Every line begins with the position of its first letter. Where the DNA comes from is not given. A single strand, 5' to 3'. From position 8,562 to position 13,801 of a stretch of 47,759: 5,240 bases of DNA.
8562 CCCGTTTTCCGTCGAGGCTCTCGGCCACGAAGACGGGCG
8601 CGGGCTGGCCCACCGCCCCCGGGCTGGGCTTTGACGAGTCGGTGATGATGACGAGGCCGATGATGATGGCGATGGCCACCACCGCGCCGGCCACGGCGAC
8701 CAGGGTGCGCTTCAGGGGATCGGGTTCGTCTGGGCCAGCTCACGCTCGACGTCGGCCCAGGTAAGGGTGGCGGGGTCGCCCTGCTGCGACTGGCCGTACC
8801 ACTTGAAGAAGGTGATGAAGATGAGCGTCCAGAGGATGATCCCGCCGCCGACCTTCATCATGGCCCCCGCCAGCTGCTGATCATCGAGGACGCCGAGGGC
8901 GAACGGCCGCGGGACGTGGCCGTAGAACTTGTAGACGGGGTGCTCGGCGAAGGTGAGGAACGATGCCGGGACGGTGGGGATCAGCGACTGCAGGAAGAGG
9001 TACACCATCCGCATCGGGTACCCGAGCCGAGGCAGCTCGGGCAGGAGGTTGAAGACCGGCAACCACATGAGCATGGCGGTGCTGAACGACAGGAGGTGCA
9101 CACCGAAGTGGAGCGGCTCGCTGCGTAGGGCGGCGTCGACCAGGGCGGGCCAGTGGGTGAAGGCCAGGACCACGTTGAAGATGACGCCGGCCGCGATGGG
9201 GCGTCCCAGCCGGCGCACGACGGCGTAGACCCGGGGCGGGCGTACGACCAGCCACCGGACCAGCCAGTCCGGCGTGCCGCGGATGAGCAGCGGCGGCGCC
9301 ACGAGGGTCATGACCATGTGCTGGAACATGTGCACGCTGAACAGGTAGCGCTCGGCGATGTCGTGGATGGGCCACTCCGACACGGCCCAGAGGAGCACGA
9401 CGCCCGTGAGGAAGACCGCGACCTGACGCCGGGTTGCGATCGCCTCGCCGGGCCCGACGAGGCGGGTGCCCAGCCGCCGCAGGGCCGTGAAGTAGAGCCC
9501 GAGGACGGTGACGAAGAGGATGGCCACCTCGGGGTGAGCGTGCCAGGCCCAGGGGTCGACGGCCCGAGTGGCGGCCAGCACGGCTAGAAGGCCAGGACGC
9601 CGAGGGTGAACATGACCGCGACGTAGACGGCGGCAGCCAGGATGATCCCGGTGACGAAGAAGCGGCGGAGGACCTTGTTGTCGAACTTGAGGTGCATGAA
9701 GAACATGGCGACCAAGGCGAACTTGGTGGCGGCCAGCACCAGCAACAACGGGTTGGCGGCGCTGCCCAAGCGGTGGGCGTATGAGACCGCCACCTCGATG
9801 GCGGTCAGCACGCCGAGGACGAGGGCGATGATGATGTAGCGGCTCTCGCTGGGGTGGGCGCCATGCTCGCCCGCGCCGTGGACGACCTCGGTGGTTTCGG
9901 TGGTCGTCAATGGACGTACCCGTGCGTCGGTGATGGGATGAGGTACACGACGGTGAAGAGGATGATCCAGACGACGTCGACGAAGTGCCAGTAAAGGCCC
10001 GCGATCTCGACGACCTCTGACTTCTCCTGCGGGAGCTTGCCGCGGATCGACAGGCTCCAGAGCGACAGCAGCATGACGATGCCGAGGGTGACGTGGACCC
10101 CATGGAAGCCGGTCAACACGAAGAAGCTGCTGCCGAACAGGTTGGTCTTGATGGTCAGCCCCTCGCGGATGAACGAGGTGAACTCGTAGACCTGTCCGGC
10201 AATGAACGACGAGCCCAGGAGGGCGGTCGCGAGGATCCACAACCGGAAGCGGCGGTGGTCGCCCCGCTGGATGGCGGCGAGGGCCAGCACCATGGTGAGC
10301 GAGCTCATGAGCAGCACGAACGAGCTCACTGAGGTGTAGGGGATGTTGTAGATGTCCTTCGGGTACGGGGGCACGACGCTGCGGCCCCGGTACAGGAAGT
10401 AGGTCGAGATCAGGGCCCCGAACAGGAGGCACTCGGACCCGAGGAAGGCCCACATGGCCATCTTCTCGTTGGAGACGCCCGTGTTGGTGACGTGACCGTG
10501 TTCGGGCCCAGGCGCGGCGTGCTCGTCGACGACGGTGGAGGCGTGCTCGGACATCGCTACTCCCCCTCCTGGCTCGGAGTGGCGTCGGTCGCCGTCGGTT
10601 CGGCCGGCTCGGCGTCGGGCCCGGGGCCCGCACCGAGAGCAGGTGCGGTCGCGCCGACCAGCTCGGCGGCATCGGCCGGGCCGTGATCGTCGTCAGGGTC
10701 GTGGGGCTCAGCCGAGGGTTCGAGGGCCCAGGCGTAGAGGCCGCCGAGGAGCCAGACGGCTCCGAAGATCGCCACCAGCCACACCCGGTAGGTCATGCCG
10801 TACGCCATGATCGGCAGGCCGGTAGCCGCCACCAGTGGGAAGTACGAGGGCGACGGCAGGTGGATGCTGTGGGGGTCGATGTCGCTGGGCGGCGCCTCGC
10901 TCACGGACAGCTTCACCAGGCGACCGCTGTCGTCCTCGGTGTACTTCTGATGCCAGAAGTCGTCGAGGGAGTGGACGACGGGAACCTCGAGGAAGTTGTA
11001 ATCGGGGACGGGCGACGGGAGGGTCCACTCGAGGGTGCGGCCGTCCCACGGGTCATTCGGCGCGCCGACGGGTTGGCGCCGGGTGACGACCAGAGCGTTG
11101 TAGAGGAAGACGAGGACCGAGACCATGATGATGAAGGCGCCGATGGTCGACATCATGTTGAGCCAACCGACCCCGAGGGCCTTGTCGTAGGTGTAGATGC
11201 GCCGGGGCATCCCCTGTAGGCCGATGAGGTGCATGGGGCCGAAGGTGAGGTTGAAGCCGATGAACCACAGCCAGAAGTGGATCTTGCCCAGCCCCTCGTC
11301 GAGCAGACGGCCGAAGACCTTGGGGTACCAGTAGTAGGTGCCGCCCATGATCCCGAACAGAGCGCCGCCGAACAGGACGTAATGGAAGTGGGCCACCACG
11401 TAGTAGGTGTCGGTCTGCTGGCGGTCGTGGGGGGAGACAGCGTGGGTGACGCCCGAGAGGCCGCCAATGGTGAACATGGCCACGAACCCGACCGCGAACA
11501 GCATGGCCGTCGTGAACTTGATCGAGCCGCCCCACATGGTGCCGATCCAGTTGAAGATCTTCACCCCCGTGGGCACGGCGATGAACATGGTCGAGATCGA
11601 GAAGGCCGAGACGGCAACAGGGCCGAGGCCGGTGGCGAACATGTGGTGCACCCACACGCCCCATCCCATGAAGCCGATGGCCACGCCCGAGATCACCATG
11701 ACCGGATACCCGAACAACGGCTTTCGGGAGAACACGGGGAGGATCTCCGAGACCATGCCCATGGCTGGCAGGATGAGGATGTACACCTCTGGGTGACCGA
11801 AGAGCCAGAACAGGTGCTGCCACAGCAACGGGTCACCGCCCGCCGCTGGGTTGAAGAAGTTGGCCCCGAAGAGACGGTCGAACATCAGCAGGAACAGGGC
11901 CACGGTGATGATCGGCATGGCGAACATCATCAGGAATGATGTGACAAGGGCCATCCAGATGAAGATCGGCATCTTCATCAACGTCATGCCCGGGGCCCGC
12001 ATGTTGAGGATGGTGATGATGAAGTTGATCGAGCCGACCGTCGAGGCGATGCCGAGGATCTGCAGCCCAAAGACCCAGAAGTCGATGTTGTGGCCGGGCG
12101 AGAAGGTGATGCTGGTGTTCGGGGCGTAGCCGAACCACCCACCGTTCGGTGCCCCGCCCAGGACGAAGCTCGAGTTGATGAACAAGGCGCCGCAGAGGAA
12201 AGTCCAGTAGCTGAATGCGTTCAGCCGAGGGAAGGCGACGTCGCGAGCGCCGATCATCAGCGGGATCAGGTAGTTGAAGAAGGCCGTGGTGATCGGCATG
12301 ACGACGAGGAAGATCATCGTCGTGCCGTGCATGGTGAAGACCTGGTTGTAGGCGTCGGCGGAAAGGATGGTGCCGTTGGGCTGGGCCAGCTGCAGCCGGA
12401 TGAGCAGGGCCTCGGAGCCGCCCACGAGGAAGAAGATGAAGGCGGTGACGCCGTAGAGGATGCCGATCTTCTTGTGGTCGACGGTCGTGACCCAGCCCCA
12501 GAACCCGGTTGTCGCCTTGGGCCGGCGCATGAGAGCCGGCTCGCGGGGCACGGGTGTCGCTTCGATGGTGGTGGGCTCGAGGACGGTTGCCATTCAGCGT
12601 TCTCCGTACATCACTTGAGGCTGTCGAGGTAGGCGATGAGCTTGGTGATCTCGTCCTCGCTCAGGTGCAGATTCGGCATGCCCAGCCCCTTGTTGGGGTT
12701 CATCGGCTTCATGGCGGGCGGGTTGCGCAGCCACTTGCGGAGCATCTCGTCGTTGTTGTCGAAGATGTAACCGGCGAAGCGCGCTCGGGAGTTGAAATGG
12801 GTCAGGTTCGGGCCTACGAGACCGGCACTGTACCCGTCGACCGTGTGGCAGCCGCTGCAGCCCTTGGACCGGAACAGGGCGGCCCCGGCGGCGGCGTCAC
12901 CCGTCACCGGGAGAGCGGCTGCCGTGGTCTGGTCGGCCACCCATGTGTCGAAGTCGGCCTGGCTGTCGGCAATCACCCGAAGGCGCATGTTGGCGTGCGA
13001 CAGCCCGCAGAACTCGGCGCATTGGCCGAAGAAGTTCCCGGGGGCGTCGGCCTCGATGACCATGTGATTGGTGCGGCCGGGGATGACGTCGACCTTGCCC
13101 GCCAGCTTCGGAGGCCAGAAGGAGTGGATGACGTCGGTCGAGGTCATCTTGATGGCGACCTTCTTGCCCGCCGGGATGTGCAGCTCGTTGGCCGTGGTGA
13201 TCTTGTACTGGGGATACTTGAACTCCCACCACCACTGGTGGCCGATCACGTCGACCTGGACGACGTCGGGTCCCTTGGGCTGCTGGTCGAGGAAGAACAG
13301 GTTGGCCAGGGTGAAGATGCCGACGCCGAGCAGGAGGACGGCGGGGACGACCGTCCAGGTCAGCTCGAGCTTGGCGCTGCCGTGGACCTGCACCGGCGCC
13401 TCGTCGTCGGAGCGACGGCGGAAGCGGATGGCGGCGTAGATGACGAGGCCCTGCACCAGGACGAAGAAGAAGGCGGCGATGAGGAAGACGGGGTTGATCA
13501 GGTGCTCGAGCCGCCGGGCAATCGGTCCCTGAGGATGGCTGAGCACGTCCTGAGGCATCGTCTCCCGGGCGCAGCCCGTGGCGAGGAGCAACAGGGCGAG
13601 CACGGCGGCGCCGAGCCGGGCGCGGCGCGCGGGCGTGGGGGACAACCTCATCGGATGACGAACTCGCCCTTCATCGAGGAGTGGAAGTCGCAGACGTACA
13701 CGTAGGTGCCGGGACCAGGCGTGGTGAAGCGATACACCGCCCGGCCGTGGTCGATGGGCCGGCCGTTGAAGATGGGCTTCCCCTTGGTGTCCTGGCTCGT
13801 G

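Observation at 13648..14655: Seven-TM membrane protein ending in an amicyanin-like type-1 copper domain, coupled to ctaC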

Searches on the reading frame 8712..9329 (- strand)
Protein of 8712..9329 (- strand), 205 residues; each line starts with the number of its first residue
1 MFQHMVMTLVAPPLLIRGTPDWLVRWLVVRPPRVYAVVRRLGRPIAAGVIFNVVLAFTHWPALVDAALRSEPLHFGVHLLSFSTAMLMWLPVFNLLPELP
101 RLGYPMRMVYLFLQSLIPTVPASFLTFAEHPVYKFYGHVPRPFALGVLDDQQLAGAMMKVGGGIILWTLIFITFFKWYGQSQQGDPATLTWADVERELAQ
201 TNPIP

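Call 19: search_protein_families(library=pfam, proteins=[window:8712-9329:-], max_evalue=0.1)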
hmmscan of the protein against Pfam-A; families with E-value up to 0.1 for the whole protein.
window:8712-9329:- (205 aa): 1 family
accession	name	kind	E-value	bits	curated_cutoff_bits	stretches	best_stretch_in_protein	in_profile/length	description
PF09678.15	Caa3_CtaG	-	7.1e-38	130.8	27.7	1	1-178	52-235/237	Cytochrome c oxidase caa3 assembly factor (Caa3_CtaG)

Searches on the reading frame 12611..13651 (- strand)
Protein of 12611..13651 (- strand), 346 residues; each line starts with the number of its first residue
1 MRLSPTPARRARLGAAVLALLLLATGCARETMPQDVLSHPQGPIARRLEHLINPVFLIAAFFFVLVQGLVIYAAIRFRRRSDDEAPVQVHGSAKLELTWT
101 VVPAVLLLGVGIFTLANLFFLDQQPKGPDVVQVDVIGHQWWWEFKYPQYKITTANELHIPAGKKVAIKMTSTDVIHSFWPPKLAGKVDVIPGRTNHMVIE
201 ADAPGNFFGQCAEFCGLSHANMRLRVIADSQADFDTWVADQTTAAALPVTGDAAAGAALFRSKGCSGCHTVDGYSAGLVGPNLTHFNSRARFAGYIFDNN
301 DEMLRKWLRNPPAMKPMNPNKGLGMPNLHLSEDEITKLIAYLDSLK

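Call 6: search_protein_families(library=ncbifam, proteins=[window:12611-13651:-], max_evalue=0.01)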
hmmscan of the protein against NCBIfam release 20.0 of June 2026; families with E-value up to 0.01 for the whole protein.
window:12611-13651:- (346 aa): 11 families
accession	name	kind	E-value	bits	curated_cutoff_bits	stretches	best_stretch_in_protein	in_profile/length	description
TIGR02866.1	CoxB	equivalog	1.3e-63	214.2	147.7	1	40-238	1-201/202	cytochrome c oxidase subunit II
NF050117.1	aa3_CtaC_Actin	exception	4.2e-46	157.2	250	1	15-238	5-242/244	aa3-type cytochrome oxidase subunit II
TIGR01432.1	QOXA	equivalog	1e-34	119.9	240.95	1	16-240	2-225/227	cytochrome aa3 quinol oxidase subunit II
TIGR01433.1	CyoA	equivalog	9.6e-32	110.2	266.2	1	17-240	3-224/226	ubiquinol oxidase subunit II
NF007816.0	PRK10525.1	equivalog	2.7e-24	85.9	511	1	22-243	20-240/318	cytochrome o ubiquinol oxidase subunit II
TIGR04485.1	thiosulf_SoxX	equivalog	4.4e-06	27.3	61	1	265-344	5-77/78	sulfur oxidation c-type cytochrome SoxX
TIGR04246.1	nitrous_NosZ_Gp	equivalog_domain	2.5e-05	22.7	625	1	156-223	500-571/578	Sec-dependent nitrous-oxide reductase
TIGR04244.1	nitrous_NosZ_RR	equivalog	0.00011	20.9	625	1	155-227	549-625/627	TAT-dependent nitrous-oxide reductase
NF040971.1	cytc_ExtS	equivalog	0.00098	18.4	100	1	262-341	180-261/262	selenite/tellurite reduction operon c-type cytochrome lipoprotein ExtS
TIGR02603.1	CxxCH_TIGR02603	domain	0.0013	18.7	68.15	1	251-289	1-37/134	putative heme-binding domain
NF041074.2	quin_ox_SoxA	equivalog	0.005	16.7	110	1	154-222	76-147/154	proton pump complex quinol oxidase subunit SoxA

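Call 7: search_protein_families(library=pfam, proteins=[window:12611-13651:-], max_evalue=0.1)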
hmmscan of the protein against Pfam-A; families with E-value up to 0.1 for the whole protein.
window:12611-13651:- (346 aa): 5 families
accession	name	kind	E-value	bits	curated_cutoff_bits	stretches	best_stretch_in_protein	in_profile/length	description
PF00116.26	COX2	-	4.9e-22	78.5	22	1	152-225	43-116/120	Cytochrome C oxidase subunit II, periplasmic domain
PF02790.20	COX2_TM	-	6.6e-12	45.9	22.8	1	42-115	13-86/88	Cytochrome C oxidase subunit II, transmembrane domain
PF00034.26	Cytochrom_C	-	2.9e-11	45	21.3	1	253-346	1-90/90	Cytochrome c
PF13442.11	Cytochrome_CBB3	-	9.9e-06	26.2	27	1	252-342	2-68/68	Cytochrome C oxidase, cbb3-type, subunit III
PF13473.12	Cupredoxin_1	-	0.0026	18.2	27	1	154-207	34-88/104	Cupredoxin-like domain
